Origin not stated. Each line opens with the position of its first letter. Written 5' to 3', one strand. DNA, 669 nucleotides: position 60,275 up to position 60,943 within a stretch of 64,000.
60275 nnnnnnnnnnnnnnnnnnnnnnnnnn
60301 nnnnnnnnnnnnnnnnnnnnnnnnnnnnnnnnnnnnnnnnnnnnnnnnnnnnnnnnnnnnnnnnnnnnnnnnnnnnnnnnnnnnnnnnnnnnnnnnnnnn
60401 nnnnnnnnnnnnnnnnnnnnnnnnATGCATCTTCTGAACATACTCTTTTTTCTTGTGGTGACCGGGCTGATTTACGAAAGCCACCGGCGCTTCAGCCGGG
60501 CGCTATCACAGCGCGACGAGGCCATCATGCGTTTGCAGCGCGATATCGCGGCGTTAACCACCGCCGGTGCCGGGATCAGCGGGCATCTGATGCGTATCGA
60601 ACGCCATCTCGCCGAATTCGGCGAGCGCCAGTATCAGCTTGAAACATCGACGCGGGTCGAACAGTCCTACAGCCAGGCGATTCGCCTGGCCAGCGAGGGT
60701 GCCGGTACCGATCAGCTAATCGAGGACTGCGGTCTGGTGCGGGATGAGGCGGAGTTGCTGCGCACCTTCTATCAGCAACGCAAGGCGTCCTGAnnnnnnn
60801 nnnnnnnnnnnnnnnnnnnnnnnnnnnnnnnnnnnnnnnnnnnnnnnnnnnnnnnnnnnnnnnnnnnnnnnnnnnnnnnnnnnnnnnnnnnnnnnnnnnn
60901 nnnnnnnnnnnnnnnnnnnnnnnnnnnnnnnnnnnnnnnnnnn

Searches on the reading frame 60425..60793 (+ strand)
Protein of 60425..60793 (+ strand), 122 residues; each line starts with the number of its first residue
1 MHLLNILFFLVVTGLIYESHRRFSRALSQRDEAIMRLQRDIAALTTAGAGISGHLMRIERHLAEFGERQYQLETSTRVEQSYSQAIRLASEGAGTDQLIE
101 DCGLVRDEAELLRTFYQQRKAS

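Call 4: search_protein_families(library=pfam, proteins=[window:60425-60793:+], max_evalue=0.01)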
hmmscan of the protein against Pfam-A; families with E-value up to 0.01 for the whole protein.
window:60425-60793:+ (122 aa): 1 family
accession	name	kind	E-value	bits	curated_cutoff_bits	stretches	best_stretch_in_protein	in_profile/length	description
PF10975.14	DUF2802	-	1.2e-16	61.1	33.5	1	53-115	4-66/68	Protein of unknown function (DUF2802)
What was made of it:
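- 60425..60793 (+): Convergent neighbour: a DUF2802 (FipA-like) gene, last gene of the che/mot operon. Pfam PF10975, 61 bits (call 4).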

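Call 48: search_protein_families(library=ncbifam, proteins=[window:60425-60793:+], max_evalue=0.00001)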
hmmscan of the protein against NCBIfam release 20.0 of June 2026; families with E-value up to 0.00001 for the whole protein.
window:60425-60793:+ (122 aa): 0 families
